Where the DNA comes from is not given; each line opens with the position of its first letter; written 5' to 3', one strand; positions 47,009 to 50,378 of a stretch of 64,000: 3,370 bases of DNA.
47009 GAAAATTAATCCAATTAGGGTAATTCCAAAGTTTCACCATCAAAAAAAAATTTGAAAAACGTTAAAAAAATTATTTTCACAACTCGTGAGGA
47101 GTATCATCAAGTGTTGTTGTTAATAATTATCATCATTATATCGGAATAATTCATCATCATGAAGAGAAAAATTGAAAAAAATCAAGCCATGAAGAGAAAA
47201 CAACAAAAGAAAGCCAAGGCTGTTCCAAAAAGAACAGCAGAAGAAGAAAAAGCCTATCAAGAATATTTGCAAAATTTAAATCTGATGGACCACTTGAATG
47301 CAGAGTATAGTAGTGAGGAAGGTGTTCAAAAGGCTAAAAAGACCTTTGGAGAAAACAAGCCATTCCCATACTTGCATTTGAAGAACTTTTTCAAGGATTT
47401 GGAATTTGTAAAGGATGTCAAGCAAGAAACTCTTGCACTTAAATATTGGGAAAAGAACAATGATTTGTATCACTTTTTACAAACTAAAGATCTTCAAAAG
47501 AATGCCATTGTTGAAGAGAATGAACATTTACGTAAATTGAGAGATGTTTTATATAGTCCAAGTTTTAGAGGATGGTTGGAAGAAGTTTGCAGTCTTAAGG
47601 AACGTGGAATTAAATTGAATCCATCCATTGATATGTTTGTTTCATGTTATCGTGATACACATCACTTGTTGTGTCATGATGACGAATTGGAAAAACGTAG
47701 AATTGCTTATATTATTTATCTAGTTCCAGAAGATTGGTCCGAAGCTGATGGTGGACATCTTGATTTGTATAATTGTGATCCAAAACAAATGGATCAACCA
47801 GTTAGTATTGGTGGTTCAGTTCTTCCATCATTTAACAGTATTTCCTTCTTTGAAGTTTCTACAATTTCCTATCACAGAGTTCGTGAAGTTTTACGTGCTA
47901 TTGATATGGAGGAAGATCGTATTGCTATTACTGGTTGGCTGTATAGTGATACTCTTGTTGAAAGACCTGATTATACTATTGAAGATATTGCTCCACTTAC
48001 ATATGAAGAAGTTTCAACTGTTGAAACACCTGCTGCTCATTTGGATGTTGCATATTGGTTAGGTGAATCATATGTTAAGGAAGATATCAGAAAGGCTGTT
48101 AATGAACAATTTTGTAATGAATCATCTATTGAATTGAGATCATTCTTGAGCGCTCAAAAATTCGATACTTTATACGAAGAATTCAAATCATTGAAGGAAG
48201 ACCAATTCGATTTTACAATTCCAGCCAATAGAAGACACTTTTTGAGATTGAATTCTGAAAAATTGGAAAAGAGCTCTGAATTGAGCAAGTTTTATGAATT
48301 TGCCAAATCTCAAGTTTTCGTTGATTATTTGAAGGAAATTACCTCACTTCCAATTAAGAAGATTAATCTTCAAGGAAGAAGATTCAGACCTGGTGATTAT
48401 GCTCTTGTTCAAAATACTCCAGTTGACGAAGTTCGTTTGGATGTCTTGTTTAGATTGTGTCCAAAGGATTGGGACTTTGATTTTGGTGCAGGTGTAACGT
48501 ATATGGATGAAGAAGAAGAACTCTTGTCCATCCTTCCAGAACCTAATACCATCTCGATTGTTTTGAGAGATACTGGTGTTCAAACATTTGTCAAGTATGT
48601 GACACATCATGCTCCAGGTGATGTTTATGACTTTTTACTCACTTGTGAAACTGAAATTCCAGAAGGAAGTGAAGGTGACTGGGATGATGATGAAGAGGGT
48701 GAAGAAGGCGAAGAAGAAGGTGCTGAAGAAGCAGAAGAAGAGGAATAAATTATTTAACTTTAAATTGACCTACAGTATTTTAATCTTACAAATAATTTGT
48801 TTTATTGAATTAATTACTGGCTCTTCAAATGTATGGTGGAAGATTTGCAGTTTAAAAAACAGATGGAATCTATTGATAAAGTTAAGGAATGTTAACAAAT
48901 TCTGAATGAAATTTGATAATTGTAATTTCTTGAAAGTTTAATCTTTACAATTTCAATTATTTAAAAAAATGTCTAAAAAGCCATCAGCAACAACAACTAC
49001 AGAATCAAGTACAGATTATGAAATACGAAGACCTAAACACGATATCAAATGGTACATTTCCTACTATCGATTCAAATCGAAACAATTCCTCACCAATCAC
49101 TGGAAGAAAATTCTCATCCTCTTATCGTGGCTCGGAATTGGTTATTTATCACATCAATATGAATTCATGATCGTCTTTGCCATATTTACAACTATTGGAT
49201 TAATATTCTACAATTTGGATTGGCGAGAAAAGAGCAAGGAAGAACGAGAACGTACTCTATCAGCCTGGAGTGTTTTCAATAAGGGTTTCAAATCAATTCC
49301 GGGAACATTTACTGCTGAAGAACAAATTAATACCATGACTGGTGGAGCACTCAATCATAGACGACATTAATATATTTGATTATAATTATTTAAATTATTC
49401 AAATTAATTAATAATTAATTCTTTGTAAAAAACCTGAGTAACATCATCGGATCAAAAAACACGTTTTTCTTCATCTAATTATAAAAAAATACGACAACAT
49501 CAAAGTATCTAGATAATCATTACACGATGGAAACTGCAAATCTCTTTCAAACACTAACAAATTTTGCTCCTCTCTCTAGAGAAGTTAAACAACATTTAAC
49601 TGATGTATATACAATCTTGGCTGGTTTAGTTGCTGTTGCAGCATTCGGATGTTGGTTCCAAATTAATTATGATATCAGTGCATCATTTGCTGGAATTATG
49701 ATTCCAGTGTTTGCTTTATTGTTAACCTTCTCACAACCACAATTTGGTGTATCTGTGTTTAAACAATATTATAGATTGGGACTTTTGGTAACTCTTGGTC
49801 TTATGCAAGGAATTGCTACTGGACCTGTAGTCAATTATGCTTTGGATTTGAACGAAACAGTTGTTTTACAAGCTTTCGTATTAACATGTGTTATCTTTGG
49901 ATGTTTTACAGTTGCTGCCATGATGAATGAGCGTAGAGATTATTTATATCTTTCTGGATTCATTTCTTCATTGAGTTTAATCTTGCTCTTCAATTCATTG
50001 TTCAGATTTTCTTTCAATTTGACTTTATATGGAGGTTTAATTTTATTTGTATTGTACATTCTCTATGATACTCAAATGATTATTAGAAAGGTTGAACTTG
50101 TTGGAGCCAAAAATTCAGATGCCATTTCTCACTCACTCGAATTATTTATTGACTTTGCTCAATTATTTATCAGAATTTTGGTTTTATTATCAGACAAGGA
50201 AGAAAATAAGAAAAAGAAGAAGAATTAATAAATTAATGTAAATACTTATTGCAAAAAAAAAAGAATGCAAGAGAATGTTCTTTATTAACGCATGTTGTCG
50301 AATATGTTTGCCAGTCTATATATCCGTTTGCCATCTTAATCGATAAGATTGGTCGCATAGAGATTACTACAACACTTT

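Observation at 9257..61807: Rare palindromic GGCGCC (E2F-like) element recurs six times, always intergenic, mostly just upstream of an ATG, including all three cilium genes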

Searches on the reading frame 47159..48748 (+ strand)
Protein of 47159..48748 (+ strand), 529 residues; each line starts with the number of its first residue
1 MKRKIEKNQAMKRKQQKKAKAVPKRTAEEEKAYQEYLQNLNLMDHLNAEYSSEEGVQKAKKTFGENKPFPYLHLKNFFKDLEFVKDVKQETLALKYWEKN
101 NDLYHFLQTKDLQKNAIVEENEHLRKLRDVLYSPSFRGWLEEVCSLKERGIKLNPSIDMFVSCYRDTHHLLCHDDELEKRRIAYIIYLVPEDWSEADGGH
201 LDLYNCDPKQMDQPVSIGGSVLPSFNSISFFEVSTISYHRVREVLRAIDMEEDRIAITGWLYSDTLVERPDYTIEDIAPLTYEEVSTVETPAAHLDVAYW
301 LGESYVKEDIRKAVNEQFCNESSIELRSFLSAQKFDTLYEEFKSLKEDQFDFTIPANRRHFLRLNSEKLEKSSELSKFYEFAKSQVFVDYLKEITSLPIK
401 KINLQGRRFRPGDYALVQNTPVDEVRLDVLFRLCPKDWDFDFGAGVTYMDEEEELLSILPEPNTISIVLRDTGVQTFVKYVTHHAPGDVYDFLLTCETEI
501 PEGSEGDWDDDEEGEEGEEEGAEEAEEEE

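Call 22: search_protein_families(library=pfam, proteins=[window:47159-48748:+], max_evalue=0.001)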
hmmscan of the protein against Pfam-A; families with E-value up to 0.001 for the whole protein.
window:47159-48748:+ (529 aa): 3 families
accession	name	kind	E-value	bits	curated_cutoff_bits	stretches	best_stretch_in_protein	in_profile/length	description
PF10637.15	Ofd1_CTDD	-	9.4e-42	143.6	27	1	299-498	8-249/255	Oxoglutarate and iron-dependent oxygenase degradation C-term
PF13661.12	2OG-FeII_Oxy_4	-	3.3e-28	98.5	27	1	161-261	3-97/98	2OG-Fe(II) oxygenase superfamily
PF13640.12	2OG-FeII_Oxy_3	-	3.7e-16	60.3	27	1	160-262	2-98/98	2OG-Fe(II) oxygenase superfamily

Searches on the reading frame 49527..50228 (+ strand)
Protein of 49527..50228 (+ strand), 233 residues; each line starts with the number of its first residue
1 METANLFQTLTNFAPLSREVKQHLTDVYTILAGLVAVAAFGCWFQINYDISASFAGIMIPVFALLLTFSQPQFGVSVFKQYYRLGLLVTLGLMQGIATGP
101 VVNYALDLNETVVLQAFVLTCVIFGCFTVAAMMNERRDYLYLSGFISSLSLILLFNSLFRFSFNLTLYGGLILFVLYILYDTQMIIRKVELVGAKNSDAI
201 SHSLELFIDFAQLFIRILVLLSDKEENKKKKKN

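Call 22: search_protein_families(library=pfam, proteins=[window:49527-50228:+], max_evalue=0.001)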
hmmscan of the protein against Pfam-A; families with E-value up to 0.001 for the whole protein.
window:49527-50228:+ (233 aa): 1 family
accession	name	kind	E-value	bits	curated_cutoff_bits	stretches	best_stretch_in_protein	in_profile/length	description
PF01027.25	Bax1-I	-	6.7e-29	101.6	34.1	1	22-221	2-207/207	Inhibitor of apoptosis-promoting Bax1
